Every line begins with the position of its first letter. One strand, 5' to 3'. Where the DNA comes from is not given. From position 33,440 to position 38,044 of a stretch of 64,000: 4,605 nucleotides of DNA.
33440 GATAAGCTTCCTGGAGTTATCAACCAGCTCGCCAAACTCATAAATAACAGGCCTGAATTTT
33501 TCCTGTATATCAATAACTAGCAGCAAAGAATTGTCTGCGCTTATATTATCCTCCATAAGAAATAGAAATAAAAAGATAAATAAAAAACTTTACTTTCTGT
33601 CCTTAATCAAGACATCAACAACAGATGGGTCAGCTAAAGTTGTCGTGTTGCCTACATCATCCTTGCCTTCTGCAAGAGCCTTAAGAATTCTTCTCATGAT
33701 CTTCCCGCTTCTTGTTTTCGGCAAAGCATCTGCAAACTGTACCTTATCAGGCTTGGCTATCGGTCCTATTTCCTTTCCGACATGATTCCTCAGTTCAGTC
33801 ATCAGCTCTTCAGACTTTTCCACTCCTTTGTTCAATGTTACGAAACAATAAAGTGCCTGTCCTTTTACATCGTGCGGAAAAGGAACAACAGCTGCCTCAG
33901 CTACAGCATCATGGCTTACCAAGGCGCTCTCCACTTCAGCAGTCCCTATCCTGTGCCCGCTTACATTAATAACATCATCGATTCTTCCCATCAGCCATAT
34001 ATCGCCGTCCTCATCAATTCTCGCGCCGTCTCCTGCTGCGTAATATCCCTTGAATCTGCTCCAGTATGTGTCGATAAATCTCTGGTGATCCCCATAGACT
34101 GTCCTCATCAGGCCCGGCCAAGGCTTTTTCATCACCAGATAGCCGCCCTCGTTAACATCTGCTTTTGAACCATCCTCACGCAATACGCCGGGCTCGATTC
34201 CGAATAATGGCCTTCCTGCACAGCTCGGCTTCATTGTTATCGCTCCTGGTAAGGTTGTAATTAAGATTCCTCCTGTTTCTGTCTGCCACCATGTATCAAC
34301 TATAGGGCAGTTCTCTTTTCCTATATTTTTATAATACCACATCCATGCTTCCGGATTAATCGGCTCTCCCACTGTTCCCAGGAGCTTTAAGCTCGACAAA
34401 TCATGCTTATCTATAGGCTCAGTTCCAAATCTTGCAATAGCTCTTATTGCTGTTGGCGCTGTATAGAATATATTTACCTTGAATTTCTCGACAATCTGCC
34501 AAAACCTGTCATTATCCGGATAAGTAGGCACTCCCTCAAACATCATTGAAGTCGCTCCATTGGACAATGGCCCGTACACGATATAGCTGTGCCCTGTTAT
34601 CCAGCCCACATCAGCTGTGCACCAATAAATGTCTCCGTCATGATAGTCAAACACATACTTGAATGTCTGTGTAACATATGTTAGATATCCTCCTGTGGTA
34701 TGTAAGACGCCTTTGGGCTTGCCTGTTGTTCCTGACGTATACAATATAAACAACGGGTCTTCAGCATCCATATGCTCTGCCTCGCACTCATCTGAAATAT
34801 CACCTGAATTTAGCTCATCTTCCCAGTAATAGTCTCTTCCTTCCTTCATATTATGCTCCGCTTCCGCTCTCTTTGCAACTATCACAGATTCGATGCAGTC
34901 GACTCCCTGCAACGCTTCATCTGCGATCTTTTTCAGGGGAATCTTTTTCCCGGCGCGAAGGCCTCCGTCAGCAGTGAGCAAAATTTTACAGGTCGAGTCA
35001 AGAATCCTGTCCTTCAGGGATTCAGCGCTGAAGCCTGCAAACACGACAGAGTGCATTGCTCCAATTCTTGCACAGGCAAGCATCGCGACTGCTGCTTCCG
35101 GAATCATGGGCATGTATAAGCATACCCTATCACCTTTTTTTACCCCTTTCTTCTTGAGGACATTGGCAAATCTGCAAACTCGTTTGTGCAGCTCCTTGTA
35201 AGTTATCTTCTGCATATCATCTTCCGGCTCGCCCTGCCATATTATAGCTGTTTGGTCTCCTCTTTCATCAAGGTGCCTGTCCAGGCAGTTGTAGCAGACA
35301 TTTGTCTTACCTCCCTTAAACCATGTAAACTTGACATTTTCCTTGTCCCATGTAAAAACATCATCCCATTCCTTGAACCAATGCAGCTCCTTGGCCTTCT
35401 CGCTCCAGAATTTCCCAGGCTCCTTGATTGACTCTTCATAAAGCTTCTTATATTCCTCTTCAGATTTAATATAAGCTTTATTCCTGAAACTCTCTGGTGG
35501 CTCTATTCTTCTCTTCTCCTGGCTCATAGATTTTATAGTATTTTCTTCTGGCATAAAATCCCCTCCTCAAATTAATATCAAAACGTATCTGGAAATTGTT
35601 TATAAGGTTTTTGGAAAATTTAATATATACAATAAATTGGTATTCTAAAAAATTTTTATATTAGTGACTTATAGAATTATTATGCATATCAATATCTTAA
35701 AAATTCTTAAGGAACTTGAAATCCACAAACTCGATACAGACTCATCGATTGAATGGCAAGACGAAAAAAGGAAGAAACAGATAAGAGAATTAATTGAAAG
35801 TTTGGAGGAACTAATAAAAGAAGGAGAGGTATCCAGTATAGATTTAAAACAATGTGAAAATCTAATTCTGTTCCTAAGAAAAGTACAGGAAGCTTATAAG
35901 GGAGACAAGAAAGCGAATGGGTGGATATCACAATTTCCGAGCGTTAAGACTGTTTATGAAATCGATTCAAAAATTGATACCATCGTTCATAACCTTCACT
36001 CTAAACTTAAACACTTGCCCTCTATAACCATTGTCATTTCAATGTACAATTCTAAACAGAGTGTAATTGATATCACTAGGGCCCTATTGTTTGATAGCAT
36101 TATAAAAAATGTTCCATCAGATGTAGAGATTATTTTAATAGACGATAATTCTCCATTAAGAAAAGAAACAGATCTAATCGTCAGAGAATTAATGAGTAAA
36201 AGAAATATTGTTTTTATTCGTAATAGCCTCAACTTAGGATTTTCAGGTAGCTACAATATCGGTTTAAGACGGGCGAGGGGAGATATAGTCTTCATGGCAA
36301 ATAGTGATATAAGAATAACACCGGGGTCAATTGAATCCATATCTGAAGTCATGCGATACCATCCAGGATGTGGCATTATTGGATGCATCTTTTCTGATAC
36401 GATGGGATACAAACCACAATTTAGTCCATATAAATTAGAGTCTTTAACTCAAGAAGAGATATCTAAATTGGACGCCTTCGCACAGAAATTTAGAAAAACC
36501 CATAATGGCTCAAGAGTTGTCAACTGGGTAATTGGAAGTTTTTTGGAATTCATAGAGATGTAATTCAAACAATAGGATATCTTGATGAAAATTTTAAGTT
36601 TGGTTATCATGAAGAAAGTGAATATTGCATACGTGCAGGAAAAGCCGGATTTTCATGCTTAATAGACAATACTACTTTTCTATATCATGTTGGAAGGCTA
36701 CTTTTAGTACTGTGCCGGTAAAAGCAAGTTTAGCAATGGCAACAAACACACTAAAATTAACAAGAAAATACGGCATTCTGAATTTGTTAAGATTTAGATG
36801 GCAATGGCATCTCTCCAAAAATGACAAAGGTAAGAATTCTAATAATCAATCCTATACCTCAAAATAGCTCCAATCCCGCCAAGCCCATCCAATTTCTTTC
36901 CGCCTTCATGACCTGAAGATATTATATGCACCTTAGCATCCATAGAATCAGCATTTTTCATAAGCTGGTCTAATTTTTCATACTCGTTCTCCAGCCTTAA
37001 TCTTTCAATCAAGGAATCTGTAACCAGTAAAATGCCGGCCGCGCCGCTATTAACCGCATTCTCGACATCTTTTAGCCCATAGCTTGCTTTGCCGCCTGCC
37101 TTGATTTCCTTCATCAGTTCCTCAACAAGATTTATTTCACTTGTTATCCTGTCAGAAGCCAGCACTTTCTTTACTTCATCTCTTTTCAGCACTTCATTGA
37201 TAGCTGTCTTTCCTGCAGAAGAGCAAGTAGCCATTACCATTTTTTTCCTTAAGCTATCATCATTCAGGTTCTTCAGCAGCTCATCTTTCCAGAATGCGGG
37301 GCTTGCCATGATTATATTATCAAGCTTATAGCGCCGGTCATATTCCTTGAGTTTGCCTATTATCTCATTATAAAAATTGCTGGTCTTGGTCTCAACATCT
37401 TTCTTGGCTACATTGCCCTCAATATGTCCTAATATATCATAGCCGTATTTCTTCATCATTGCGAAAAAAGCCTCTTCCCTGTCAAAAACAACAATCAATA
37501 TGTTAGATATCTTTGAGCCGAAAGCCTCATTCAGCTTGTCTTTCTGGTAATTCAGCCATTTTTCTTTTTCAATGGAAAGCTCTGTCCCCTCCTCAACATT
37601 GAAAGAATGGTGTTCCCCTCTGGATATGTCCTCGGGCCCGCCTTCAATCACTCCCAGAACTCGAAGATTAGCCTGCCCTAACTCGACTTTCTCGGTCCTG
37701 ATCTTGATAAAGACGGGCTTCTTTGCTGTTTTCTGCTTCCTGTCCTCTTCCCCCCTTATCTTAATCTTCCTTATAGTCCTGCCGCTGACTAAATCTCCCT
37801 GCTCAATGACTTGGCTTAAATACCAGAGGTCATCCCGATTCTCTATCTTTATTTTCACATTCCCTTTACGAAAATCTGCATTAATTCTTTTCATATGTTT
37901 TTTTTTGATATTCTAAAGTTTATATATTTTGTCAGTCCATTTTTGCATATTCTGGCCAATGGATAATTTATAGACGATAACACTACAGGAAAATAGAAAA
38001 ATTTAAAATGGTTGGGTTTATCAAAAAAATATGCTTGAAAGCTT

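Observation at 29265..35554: Complete putative lysine-acetylation switch for acetyl-CoA synthetase encoded as one co-directional cluster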

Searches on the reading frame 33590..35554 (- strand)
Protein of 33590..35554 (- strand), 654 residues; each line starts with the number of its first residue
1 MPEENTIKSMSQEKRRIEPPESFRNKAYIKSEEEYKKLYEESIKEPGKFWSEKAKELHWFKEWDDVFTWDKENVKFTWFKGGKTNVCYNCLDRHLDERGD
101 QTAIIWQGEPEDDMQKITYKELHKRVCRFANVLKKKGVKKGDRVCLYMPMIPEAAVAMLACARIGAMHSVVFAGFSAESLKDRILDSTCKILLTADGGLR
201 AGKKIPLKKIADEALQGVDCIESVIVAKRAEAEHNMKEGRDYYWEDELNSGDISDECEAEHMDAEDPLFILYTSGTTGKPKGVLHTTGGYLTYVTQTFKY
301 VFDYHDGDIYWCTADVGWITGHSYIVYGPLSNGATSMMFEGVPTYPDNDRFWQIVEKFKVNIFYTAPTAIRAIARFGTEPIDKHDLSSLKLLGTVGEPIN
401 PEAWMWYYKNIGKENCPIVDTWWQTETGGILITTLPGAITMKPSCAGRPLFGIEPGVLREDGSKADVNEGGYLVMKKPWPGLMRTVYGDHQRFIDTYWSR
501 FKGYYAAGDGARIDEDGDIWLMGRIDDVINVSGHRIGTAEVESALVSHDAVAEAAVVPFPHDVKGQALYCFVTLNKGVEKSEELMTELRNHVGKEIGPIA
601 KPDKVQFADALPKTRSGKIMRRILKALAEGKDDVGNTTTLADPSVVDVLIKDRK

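Call 3: search_protein_families(library=pfam, proteins=[window:33590-35554:-], max_evalue=0.001)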
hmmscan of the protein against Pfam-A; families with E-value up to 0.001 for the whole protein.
window:33590-35554:- (654 aa): 3 families
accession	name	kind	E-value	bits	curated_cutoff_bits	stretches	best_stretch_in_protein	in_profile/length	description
PF00501.34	AMP-binding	-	1e-89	301.5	29.9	1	92-485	2-382/384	AMP-binding enzyme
PF13193.12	AMP-binding_C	-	1.2e-27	97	24.5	1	540-618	1-76/76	AMP-binding enzyme C-terminal domain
PF16177.11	ACAS_N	-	2.1e-22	79.1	27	1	35-90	1-55/55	Acetyl-coenzyme A synthetase N-terminus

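Call 4: search_protein_families(library=ncbifam, proteins=[window:33590-35554:-], max_evalue=0.001)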
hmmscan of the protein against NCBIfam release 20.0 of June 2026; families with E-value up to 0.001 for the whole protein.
window:33590-35554:- (654 aa): 104 families (the best 25 are shown)
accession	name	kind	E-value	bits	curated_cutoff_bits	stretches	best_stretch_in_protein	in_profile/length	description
NF001208.0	PRK00174.1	subfamily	0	1061.7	657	1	7-653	2-645/649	acetate--CoA ligase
TIGR02188.1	Ac_CoA_lig_AcsA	equivalog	0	1022.6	724.95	1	30-651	2-628/629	acetate--CoA ligase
NF007815.0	PRK10524.1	equivalog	1.1e-195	651.8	955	1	33-648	2-622/629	propionate--CoA ligase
TIGR02316.1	propion_prpE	equivalog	4.9e-177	590.3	827.4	1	34-647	2-620/628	propionate--CoA ligase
NF003313.0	PRK04319.1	equivalog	1.6e-159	531.9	729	1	54-641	13-573/574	acetate--CoA ligase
NF002937.0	PRK03584.1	subfamily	2.1e-110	369.9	639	1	25-649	28-648/657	acetoacetate--CoA ligase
TIGR01217.1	ac_ac_CoA_syn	equivalog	1.4e-89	301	520.9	1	25-648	27-643/652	acetoacetate--CoA ligase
NF047394.1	AcylCoAsynMbcS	equivalog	1.1e-82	278.3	850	1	91-626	18-518/525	acyl-CoA synthetase MbcS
NF004837.0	PRK06187.1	subfamily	3.3e-72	243.4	476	1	87-629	10-523/531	long-chain-fatty-acid--CoA ligase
NF005714.0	PRK07529.1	subfamily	1.4e-57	195.4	632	1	84-628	29-576/640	acyl-CoA synthetase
NF006182.0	PRK08316.1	subfamily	1.3e-56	192.2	663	1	85-626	11-515/523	fatty acyl-CoA synthetase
TIGR02262.1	benz_CoA_lig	subfamily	5.2e-55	187.1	375.25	1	85-625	4-506/508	benzoate-CoA ligase family protein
NF006181.0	PRK08314.1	subfamily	7.2e-52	176.4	705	1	115-630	48-556/563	long-chain-fatty-acid--CoA ligase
NF053567.1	HBDA_AROS1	equivalog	5.6e-46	157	1000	1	99-626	28-517/523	3-hydroxybenzoate--CoA ligase HbdA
TIGR01733.1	AA-adenyl-dom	subfamily_domain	7.1e-46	156.8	317.4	1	118-556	1-409/409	amino acid adenylation domain-containing protein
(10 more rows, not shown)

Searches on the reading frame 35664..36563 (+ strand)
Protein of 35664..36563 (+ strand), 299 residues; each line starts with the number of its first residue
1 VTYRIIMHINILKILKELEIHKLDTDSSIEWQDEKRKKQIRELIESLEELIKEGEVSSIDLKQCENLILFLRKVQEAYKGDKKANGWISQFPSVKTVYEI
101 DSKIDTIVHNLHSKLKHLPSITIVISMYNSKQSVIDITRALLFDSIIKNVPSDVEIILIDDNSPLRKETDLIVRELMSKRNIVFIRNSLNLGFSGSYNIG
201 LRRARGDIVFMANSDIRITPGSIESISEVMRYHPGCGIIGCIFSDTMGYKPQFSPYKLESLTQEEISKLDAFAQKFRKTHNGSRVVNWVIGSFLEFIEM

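Call 3: search_protein_families(library=pfam, proteins=[window:35664-36563:+], max_evalue=0.001)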
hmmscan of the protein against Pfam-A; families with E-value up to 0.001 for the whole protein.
window:35664-36563:+ (299 aa): 2 families
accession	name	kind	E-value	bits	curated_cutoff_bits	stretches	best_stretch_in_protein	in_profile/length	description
PF00535.33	Glycos_transf_2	-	8.5e-18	65.3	23.3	1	122-262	1-132/168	Glycosyl transferase family 2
PF13641.12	Glyco_tranf_2_3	-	0.00033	21.2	27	0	119-241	1-121/230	Glycosyltransferase like family 2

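Call 4: search_protein_families(library=ncbifam, proteins=[window:35664-36563:+], max_evalue=0.001)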
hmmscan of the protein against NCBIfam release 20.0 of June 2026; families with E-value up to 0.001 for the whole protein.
window:35664-36563:+ (299 aa): 12 families
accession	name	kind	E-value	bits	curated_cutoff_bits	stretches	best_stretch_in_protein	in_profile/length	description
NF047588.1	GlcsyltransPgfSStrep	equivalog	3.5e-09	36.3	500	1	121-239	3-117/308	glycosyltransferase PgfS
TIGR03965.1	mycofact_glyco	equivalog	3.6e-09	36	280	1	106-226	61-175/467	mycofactocin biosynthesis glycosyltransferase MftF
NF038299.1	EPS_HpsN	equivalog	4.4e-09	35.7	425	1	119-264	1-140/317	hormogonium polysaccharide biosynthesis glycosyltransferase HpsN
TIGR03937.1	PgaC_IcaA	equivalog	1.9e-07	30.4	422.3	1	107-237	33-157/407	poly-beta-1,6-N-acetyl-D-glucosamine synthase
NF050050.1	ProtGlycPglI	equivalog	4.8e-07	29.5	500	1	119-277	2-153/306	GalNAc(5)-diNAcBac-PP-undecaprenol beta-1,3-glucosyltransferase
NF007482.0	PRK10073.1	equivalog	7.2e-07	28.5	423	1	118-224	5-104/334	glycosyltransferase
NF041875.1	EPS_EpsD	equivalog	9.6e-07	28.5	370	1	122-264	2-139/325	exopolysaccharide biosynthesis glycosyltransferase EpsD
NF041394.1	GtaseAglG_Halo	equivalog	1.6e-06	27.6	440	1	143-261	22-138/304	glucosyl-dolichyl phosphate glucuronosyltransferase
TIGR04242.1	nodulat_NodC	equivalog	4.5e-06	25.9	550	1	91-233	21-159/395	chitooligosaccharide synthase NodC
NF007986.1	PRK10714.1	equivalog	7.8e-06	25.1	529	1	117-227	4-112/316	undecaprenyl-phosphate 4-deoxy-4-formamido-L-arabinose transferase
NF047683.1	TeichurnBiosyTuaG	equivalog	0.0001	22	400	1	117-231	4-112/252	teichuronic acid biosynthesis protein TuaG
NF053739.1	GlytfEpsEBac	equivalog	0.00035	19.6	450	1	119-215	1-92/265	glycosyltransferase EpsE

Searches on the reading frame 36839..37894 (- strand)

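Call 3: search_protein_families(library=pfam, proteins=[window:36839-37894:-], max_evalue=0.001)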
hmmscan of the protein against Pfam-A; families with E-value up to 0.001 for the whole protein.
window:36839-37894:- (351 aa): 3 families
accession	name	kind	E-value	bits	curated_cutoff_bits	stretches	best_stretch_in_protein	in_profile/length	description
PF03463.20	eRF1_1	-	6e-23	81.6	23.8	1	1-124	1-122/123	eRF1 domain 1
PF03465.20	eRF1_3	-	1.3e-22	80.7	25.8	1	251-349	2-106/106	eRF1 domain 3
PF03464.20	eRF1_2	-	4.3e-11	43.7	27.1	1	134-245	4-131/133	eRF1 domain 2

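Call 80: search_protein_families(library=ncbifam, proteins=[window:36839-37894:-], max_evalue=0.00001)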
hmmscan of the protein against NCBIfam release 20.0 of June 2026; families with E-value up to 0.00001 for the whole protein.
window:36839-37894:- (351 aa): 2 families
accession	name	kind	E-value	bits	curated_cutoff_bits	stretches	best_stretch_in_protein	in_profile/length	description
TIGR00111.1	pelota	equivalog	3.3e-74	250.3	177.65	1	3-349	3-351/351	mRNA surveillance protein pelota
TIGR03676.1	aRF1_eRF1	equivalog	2.1e-20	72.9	234.7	2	134-298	136-318/403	peptide chain release factor aRF-1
